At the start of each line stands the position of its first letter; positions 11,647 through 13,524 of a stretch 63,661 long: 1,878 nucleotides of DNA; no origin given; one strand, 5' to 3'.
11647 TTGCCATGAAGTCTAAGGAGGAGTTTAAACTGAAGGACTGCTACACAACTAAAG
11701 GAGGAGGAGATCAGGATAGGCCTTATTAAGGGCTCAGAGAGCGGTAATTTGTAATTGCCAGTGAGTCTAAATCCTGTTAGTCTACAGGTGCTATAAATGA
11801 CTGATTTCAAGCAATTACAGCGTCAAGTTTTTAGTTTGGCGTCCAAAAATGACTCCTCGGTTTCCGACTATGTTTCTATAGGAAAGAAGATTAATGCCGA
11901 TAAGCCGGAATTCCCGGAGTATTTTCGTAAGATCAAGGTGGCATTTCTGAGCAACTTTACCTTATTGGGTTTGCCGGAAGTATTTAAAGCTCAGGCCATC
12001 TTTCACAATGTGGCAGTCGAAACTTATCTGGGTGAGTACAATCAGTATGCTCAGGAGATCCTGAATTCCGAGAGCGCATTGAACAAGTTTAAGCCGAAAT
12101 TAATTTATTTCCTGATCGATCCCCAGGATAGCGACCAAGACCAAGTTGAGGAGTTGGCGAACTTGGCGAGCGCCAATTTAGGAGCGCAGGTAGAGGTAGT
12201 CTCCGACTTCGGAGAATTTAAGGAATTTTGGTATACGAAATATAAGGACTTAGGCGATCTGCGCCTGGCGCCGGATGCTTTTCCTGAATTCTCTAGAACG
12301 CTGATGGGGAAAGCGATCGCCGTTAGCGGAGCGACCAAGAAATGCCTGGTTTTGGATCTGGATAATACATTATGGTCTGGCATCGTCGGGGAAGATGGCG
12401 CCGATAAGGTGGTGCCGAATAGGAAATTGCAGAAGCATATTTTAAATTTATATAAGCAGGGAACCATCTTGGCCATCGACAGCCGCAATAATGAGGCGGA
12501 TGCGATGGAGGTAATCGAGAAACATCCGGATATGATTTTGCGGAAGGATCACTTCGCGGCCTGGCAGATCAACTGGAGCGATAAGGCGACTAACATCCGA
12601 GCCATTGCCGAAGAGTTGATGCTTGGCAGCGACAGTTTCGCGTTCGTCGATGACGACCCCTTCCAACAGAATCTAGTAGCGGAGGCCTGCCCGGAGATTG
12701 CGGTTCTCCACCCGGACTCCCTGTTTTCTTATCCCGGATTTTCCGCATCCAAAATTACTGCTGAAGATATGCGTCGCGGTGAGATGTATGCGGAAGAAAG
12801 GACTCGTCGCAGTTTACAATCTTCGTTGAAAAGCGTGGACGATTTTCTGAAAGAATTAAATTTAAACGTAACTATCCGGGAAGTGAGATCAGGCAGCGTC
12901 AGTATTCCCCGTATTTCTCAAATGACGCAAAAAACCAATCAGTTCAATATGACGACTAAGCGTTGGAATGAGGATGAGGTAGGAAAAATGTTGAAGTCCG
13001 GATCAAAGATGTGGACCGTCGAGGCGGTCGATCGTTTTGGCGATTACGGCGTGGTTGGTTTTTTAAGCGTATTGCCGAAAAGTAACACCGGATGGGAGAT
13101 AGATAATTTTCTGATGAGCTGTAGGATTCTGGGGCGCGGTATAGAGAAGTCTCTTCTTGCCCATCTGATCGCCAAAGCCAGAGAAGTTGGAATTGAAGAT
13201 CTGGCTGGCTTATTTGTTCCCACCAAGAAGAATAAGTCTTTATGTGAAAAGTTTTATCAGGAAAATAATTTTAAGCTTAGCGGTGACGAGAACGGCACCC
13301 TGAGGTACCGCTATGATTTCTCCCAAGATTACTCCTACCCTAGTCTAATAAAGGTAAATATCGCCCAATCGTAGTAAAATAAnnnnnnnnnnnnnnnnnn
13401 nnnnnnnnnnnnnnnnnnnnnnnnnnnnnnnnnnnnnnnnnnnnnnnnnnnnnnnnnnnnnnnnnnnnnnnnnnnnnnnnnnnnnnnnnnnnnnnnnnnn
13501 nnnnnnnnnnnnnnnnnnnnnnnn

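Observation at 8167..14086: Two carrier-protein arms (DltA-like/CP1 and FkbH-like/CP2) with a dedicated AcpS but no DltB/DltD: a candidate new glycan acylation system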

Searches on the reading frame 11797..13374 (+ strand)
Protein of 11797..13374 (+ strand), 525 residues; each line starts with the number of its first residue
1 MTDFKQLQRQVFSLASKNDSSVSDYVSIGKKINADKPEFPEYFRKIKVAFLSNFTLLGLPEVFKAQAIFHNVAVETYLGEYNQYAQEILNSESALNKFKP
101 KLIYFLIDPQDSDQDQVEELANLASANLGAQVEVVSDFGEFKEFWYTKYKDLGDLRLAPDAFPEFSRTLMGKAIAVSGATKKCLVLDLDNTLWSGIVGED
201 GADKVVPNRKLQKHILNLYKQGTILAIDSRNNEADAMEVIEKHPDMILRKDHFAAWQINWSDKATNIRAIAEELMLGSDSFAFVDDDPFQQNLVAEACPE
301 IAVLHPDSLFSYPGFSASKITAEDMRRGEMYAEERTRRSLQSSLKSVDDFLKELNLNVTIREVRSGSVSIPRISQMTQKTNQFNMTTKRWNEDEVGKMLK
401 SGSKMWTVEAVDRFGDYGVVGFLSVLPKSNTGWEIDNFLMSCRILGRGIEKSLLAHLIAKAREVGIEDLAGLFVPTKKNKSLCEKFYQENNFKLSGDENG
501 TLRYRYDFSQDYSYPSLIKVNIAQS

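Call 3: search_protein_families(library=pfam, proteins=[window:11797-13374:+], max_evalue=0.01)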
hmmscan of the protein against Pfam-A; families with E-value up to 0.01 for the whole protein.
window:11797-13374:+ (525 aa): 1 family
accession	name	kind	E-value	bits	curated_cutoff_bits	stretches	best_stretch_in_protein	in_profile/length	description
PF00583.31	Acetyltransf_1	-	0.0067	17.1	20.7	0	415-479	42-104/116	Acetyltransferase (GNAT) family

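Call 4: search_protein_families(library=ncbifam, proteins=[window:11797-13374:+], max_evalue=0.01)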
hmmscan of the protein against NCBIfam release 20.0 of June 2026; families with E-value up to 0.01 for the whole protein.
window:11797-13374:+ (525 aa): 3 families
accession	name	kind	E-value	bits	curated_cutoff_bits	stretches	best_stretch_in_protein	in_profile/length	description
TIGR01686.1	FkbH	subfamily_domain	3.1e-86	289.5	146.65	1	180-495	2-322/323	FkbH domain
TIGR01681.1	HAD-SF-IIIC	subfamily_domain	7.6e-17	62.4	35.75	1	182-293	1-127/132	HAD-IIIC family phosphatase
TIGR01662.1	HAD-SF-IIIA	subfamily_domain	0.0021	18.1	44.6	1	182-250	1-73/141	HAD-IIIA family hydrolase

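Call 9: search_solved_structures(query=window:11797-13374:+, max_evalue=0.01, show_alignments=2)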
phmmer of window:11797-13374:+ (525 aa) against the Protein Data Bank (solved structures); distinct sequences matched with E-value up to 0.01: 1.
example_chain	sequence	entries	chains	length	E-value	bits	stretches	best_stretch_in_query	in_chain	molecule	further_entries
3slr_A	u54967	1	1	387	4.9e-36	127.9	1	154-303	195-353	uncharacterized protein BF1531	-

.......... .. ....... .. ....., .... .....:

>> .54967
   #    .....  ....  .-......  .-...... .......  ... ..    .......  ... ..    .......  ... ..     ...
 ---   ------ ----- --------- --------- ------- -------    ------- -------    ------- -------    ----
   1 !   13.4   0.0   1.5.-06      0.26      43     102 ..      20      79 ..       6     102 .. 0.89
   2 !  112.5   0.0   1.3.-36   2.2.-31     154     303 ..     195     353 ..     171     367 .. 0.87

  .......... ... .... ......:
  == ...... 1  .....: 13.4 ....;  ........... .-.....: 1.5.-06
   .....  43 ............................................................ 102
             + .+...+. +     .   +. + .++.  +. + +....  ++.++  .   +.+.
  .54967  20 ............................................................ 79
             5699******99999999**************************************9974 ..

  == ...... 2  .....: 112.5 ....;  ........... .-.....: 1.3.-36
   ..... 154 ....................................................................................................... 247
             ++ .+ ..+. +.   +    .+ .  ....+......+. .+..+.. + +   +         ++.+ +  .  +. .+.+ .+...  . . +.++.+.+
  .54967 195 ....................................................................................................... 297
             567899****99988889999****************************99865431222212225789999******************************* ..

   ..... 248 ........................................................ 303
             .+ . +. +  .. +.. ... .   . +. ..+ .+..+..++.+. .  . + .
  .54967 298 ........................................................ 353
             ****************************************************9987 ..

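Call 20: find_homologous_proteins(query=window:11797-13374:+, max_evalue=1e-10)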
Query window:11797-13374:+ (525 aa): 4580 proteins with E <= 1e-10 among 8000 candidates; the best 120 are listed.
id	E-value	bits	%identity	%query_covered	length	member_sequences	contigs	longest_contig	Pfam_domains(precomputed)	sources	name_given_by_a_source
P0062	0.0e+0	1182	100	100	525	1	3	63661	-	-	-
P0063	3.8e-269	912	76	99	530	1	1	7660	-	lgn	-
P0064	7.4e-262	888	75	99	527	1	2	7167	-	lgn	-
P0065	3.8e-257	872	72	99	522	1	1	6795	-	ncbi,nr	ncbi:MAG: HAD-IIIC family phosphatase [bacterium]|nr:HAD-IIIC family phosphatase [bacterium]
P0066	1.8e-255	867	73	99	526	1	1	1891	-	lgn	-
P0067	9.7e-247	838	70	99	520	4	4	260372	-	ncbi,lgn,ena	ncbi:MAG: HAD-IIIC family phosphatase [Patescibacteria group bacterium]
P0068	2.3e-240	817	70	100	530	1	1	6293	-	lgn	-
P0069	3.0e-239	813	68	99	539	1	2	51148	-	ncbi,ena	-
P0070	9.4e-239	811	70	97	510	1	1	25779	-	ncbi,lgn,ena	-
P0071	9.6e-233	792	66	99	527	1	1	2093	-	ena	-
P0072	6.2e-231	786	67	99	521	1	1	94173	-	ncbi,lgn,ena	-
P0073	6.8e-223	759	66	99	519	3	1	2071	-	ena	-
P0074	1.8e-207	708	61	99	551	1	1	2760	-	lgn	-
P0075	2.2e-200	685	59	99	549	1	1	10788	-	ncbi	-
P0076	1.6e-188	646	55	99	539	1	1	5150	-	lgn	-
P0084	2.4e-170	586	52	99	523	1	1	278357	-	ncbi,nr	ncbi:MAG: HAD-IIIC family phosphatase [bacterium]|nr:HAD-IIIC family phosphatase [bacterium]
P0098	2.9e-152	526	46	99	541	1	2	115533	-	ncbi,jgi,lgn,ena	ncbi:MAG: HAD-IIIC family phosphatase [Candidatus Paceibacterota bacterium]|jgi:FkbH-like protein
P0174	2.1e-104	368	40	71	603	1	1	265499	PF12689.14,PF21211.4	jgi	jgi:FkbH-like protein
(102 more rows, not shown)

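Call 28: find_encoding_contigs(protein=P0084, flank=10000, max_places=1)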
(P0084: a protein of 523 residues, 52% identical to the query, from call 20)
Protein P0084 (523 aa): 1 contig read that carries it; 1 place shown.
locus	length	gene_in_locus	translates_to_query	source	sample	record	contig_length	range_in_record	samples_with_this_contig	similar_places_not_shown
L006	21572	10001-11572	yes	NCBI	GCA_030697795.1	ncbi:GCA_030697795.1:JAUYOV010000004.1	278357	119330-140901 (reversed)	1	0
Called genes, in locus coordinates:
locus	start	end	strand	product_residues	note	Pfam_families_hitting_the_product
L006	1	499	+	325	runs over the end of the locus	PF13641:Glyco_tranf_2_3 (weak), PF00535:Glycos_transf_2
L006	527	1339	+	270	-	PF00456:Transketolase_N, PF13292:DXP_synthase_N (weak), PF00676:E1_dh (weak)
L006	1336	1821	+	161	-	PF02779:Transket_pyr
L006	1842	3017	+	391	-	PF00155:Aminotran_1_2, PF01053:Cys_Met_Meta_PP (weak)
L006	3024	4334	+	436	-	PF01041:DegT_DnrJ_EryC1, PF01053:Cys_Met_Meta_PP (weak)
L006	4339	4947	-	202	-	PF13649:Methyltransf_25, PF13847:Methyltransf_31, PF08241:Methyltransf_11, PF08242:Methyltransf_12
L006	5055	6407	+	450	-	PF04464:Glyphos_transf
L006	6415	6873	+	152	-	PF00583:Acetyltransf_1, PF13673:Acetyltransf_10, PF13508:Acetyltransf_7, PF08445:FR47 (weak)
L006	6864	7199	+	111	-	PF01648:ACPS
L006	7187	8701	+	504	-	PF00501:AMP-binding, PF13193:AMP-binding_C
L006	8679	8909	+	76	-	-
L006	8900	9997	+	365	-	PF00583:Acetyltransf_1 (weak), PF13508:Acetyltransf_7 (weak)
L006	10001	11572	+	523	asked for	-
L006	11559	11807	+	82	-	-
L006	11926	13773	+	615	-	-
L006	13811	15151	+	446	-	PF04464:Glyphos_transf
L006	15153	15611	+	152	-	PF00583:Acetyltransf_1, PF13673:Acetyltransf_10 (weak), PF13508:Acetyltransf_7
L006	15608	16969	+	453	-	PF04464:Glyphos_transf (weak)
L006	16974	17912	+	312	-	PF01073:3Beta_HSD, PF01370:Epimerase, PF02719:Polysacc_synt_2 (faint), PF16363:GDP_Man_Dehyd, PF07993:NAD_binding_4 (faint), PF13460:NAD_binding_10 (weak)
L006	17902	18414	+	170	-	PF01467:CTP_transf_like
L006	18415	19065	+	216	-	-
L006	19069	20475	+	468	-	PF13489:Methyltransf_23, PF13847:Methyltransf_31, PF08241:Methyltransf_11, PF08242:Methyltransf_12, PF13649:Methyltransf_25, PF00535:Glycos_transf_2, PF10111:Glyco_tranf_2_2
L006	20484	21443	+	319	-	PF00389:2-Hacid_dh, PF02826:2-Hacid_dh_C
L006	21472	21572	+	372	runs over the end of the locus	PF03102:NeuB, PF08666:SAF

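Call 29: find_encoding_contigs(protein=P0098, flank=10000, max_places=1)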
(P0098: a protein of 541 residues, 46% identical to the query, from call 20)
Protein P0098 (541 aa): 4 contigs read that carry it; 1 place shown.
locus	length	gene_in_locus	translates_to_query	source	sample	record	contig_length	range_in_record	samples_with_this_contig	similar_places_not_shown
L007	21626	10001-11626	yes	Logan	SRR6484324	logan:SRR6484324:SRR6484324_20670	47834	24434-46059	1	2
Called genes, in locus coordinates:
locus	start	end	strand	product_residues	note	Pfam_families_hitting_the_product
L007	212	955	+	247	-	PF03141:Methyltransf_29 (weak), PF13489:Methyltransf_23, PF07021:MetW, PF13847:Methyltransf_31, PF08241:Methyltransf_11, PF08242:Methyltransf_12, PF13649:Methyltransf_25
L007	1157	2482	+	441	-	PF01943:Polysacc_synt (weak)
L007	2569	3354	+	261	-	PF01209:Ubie_methyltran, PF05219:DREV, PF13489:Methyltransf_23, PF05175:MTS, PF06325:PrmA, PF08003:Methyltransf_9, PF13847:Methyltransf_31, PF08241:Methyltransf_11, +4 more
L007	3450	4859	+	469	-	-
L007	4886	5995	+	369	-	PF03102:NeuB, PF08666:SAF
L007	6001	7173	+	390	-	PF02350:Epimerase_2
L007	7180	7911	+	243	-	PF02348:CTP_transf_3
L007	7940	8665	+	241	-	-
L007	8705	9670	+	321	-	PF01522:Polysacc_deac_1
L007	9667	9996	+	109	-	PF01648:ACPS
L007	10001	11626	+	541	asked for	-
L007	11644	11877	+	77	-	PF00550:PP-binding (faint)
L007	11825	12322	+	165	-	PF01575:MaoC_dehydratas, PF13452:FAS1_DH_region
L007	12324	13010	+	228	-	PF00106:adh_short, PF01370:Epimerase (faint), PF13561:adh_short_C2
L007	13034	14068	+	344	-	PF00583:Acetyltransf_1 (weak), PF13508:Acetyltransf_7 (faint)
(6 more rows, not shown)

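Call 30: find_encoding_contigs(protein=P0174, flank=10000, max_places=1)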
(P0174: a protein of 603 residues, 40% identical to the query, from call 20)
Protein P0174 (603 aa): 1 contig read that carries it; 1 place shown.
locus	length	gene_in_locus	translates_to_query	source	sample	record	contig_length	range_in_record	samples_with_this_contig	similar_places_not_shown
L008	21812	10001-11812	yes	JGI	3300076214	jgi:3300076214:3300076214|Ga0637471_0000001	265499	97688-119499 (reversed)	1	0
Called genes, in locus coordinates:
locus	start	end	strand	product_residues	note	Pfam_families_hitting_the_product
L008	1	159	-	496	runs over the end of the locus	PF01943:Polysacc_synt, PF13440:Polysacc_synt_3, PF01554:MatE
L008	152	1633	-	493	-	PF02366:PMT (weak), PF13231:PMT_2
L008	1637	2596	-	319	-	PF00535:Glycos_transf_2, PF13641:Glyco_tranf_2_3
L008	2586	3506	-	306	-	PF01073:3Beta_HSD, PF01370:Epimerase, PF04321:RmlD_sub_bind, PF13460:NAD_binding_10 (faint), PF16363:GDP_Man_Dehyd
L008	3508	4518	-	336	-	PF01073:3Beta_HSD, PF01370:Epimerase, PF02719:Polysacc_synt_2, PF04321:RmlD_sub_bind, PF05368:NmrA (weak), PF07993:NAD_binding_4, PF13460:NAD_binding_10, PF16363:GDP_Man_Dehyd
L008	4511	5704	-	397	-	PF03446:NAD_binding_2 (weak), PF03721:UDPG_MGDP_dh_N, PF00984:UDPG_MGDP_dh, PF03720:UDPG_MGDP_dh_C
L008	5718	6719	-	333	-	PF01408:GFO_IDH_MocA, PF03446:NAD_binding_2 (weak), PF02894:GFO_IDH_MocA_C, PF22725:GFO_IDH_MocA_C3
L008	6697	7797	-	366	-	PF01041:DegT_DnrJ_EryC1, PF00266:Aminotran_5 (weak), PF01053:Cys_Met_Meta_PP (weak)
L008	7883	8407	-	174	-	PF24894:Hexapep_GlmU (faint), PF25084:LbH_EIF2B, PF00132:Hexapep (weak), PF25247:LbH_GLGC (faint), PF25087:GMPPB_C (weak), PF14602:Hexapep_2 (faint), PF00132:Hexapep (weak)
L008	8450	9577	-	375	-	PF00534:Glycos_transf_1, PF13692:Glyco_trans_1_4, PF13524:Glyco_trans_1_2 (weak)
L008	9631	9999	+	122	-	PF01648:ACPS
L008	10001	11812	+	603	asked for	PF21211:FkbH_N, PF12689:Acid_PPase (faint)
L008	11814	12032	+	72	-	-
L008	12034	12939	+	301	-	PF02522:Antibiotic_NAT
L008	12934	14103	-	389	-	PF07944:Beta-AFase-like_GH127_cat (faint), PF06662:C5-epim_C (faint), PF06917:Pectate_lyase_2 (faint), PF09492:Pec_lyase (faint), PF25840:Ulvan_lyase_N (faint), PF07470:Glyco_hydro_88 (weak)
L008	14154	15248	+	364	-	PF02350:Epimerase_2, PF02684:LpxB (faint), PF04007:DUF354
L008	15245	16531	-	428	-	PF01210:NAD_Gly3P_dh_N (weak), PF02737:3HCDH_N (weak), PF02826:2-Hacid_dh_C (faint), PF03446:NAD_binding_2, PF03721:UDPG_MGDP_dh_N, PF00984:UDPG_MGDP_dh, PF03720:UDPG_MGDP_dh_C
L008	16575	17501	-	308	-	PF03706:LPG_synthase_TM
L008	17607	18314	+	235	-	PF00535:Glycos_transf_2, PF10111:Glyco_tranf_2_2 (weak)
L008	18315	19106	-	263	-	PF00551:Formyl_trans_N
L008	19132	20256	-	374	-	PF01041:DegT_DnrJ_EryC1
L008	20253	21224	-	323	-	PF01073:3Beta_HSD, PF01370:Epimerase, PF02719:Polysacc_synt_2, PF04321:RmlD_sub_bind, PF07993:NAD_binding_4, PF16363:GDP_Man_Dehyd, PF13460:NAD_binding_10 (weak)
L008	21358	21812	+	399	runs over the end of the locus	PF03721:UDPG_MGDP_dh_N, PF00984:UDPG_MGDP_dh, PF03720:UDPG_MGDP_dh_C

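Call 64: search_dna_similar(query=window:11797-13371:+, collection=plasmids, mode=protein, max_evalue=1e-20, max_rows=25)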
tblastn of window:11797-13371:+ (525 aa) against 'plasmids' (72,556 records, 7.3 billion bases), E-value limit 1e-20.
Records with a match: 196; places in all: 199; records where one place covers at least 80% of the query: 2.
Best place of each record, by identity: <60% 196.
By first word of the organism name: Bacillus 52; Sinorhizobium 40; Streptomyces 38; Ralstonia 15; Clostridium 13; Rhodococcus 5; Rhizobium 4; Methylosinus 2; Burkholderia 2; Erwinia 2; and 21 more.
By predicted mobility (MOB-suite, as given by PLSDB): non-mobilizable 121; mobilizable 70; conjugative 5.
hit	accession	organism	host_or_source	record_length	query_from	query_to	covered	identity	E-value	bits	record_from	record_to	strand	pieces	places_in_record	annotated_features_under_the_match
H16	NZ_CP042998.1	Aquisphaera giovannonii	-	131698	175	479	58%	43.2%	4e-69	248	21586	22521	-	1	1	HAD-IIIC family phosphatase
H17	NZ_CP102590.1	Niallia taxi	-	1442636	153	505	67%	36.9%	4e-65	236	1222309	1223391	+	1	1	none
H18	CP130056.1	Sinorhizobium meliloti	Medicago,Cell culture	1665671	141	523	73%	33.8%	1e-53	237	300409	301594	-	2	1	HAD family hydrolase | hypothetical protein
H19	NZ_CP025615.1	Niveispirillum cyanobacteriorum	sing cell,cyanobacterial aggregates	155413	157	525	70%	35.1%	9e-60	221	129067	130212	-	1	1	HAD-IIIC family phosphatase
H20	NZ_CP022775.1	Ralstonia solanacearum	Solanum tuberosum,single cell,Potato ...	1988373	109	480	71%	34.8%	8e-54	203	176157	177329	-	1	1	none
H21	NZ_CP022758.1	Ralstonia solanacearum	Solanum tuberosum,single cell,Potato ...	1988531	109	480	71%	34.8%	8e-54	203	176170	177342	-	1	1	none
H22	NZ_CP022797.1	Ralstonia solanacearum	Solanum tuberosum,single cell,Potato ...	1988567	109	480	71%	34.8%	8e-54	203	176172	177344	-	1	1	none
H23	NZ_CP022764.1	Ralstonia solanacearum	Solanum tuberosum,single cell,Potato ...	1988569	109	480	71%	34.8%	8e-54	203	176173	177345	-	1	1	none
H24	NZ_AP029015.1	Ralstonia pseudosolanacearum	-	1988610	109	480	71%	34.8%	8e-54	203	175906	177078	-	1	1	none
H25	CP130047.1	Sinorhizobium meliloti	Medicago,Cell culture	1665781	141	523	73%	33.6%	1e-54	240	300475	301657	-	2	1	HAD family hydrolase | hypothetical protein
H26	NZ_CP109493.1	Streptomyces sp. NBC_01435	-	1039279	157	521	70%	35.2%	3e-65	237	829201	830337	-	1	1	record has no annotation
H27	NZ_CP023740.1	Methylosinus trichosporium OB3b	isolate,soil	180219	159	520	69%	35.5%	4e-57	213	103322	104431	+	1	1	HAD-IIIC family phosphatase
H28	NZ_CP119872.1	Methylosinus trichosporium OB3b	Whole Organism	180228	159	520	69%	35.5%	4e-57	213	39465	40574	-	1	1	HAD-IIIC family phosphatase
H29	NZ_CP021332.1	Maritalea myrionectae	pure culture,Lava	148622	47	492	85%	28.8%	2e-50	193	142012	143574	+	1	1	HAD-IIIC family phosphatase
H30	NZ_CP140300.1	Sinorhizobium kummerowiae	Kummerowia stipulacea,Pure culture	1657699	141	523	73%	33.3%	2e-63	232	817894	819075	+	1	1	none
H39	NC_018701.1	Sinorhizobium meliloti Rm41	-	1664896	141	522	73%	33.2%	3e-62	228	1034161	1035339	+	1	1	none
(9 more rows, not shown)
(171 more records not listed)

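Call 66: get_annotated_region(hit=H39, flank=10000)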
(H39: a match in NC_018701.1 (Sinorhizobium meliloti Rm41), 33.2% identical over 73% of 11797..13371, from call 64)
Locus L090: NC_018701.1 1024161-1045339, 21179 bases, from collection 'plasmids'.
description: Sinorhizobium meliloti Rm41 plasmid pSYMB, complete sequence
organism: Sinorhizobium meliloti Rm41 (NCBI taxid 1230587)
taxonomy: Bacteria; Pseudomonadota; Alphaproteobacteria; Hyphomicrobiales; Rhizobiaceae; Sinorhizobium; Sinorhizobium meliloti; Sinorhizobium meliloti Rm41
host: -; source: -; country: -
typing (MOB-suite, as given by PLSDB): mobilizable; relaxase MOBQ
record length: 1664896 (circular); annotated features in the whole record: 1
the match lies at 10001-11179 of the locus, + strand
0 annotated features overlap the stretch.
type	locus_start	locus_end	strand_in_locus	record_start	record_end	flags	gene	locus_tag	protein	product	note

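Call 68: get_annotated_region(hit=H18, flank=9000)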
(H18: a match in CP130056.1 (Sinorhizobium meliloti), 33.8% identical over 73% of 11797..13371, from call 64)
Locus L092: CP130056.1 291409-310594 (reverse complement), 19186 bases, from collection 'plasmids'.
description: Sinorhizobium meliloti strain R11 plasmid pSymB, complete sequence
organism: Sinorhizobium meliloti (NCBI taxid 382)
taxonomy: Bacteria; Pseudomonadota; Alphaproteobacteria; Hyphomicrobiales; Rhizobiaceae; Sinorhizobium; Sinorhizobium meliloti
host: -; source: Medicago,Cell culture; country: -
typing (MOB-suite, as given by PLSDB): mobilizable; relaxase MOBQ
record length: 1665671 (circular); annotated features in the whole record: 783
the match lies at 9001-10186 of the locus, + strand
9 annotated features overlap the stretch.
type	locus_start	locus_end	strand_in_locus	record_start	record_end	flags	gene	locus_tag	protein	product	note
CDS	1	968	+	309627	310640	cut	-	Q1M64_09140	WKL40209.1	autoinducer 2 import system permease LsrD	-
CDS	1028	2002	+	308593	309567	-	lsrB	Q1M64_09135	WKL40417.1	autoinducer 2 ABC transporter substrate-binding protein LsrB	-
CDS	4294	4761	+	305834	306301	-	-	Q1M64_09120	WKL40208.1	VOC family protein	-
CDS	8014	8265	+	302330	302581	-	-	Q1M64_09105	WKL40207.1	acyl carrier protein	-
CDS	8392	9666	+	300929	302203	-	-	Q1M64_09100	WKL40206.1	HAD family hydrolase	-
CDS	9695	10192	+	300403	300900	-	-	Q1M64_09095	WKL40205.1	hypothetical protein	-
CDS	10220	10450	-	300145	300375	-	-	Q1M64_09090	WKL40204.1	DUF2280 domain-containing protein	-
CDS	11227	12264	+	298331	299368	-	-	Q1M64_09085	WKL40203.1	calcium-binding protein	-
CDS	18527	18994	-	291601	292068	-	-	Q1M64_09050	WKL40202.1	hypothetical protein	-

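Call 83: predict_structure(alignment_id=A2)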
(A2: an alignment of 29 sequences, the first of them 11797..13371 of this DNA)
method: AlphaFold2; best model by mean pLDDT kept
length: 525 residues; sequences in the alignment: 29
mean_pLDDT: 89.0   pTM: 0.70
mean pLDDT of the five models: 89.0, 88.7, 87.4, 86.2, 85.5
residues with pLDDT >= 90: 323; 70-90: 179; 50-70: 22; < 50: 1
segments of 3 or more residues with pLDDT < 50: none
pLDDT, mean of each block of 10 residues (from residue 1): 76 77 91 88 95 91 93 94 91 94 92 89 91 90 73 73 91 91 93 85 90 93 92 92 93 91 94 89 94 90 91 75 69 76 80 89 91 88 88 94 95 88 94 95 85 96 95 92 92 94 94 91 81
secondary structure, 60 per line:
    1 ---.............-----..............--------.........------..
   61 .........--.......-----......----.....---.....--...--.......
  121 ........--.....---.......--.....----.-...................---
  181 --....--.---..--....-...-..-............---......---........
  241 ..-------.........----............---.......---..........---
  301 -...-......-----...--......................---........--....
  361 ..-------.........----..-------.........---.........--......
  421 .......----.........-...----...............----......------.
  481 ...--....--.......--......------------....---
elements in order: H4-16 H22-35 E44-52 H59-69 E72-78 H84-89 H94-98 E102-106 H114-128 E131-135 H139-144 H148-152 H159-177 E183-186 H197-200 H209-220 E224-229 H233-242 E253-258 H263-274 E281-284 H288-297 E302-304 H306-311 H322-343 H347-354 E357-362 H370-378 H392-400 E404-412 E415-427 E432-440 H449-463 E468-473 H480-483 H486-489 E492-498 E501-506 E519-522
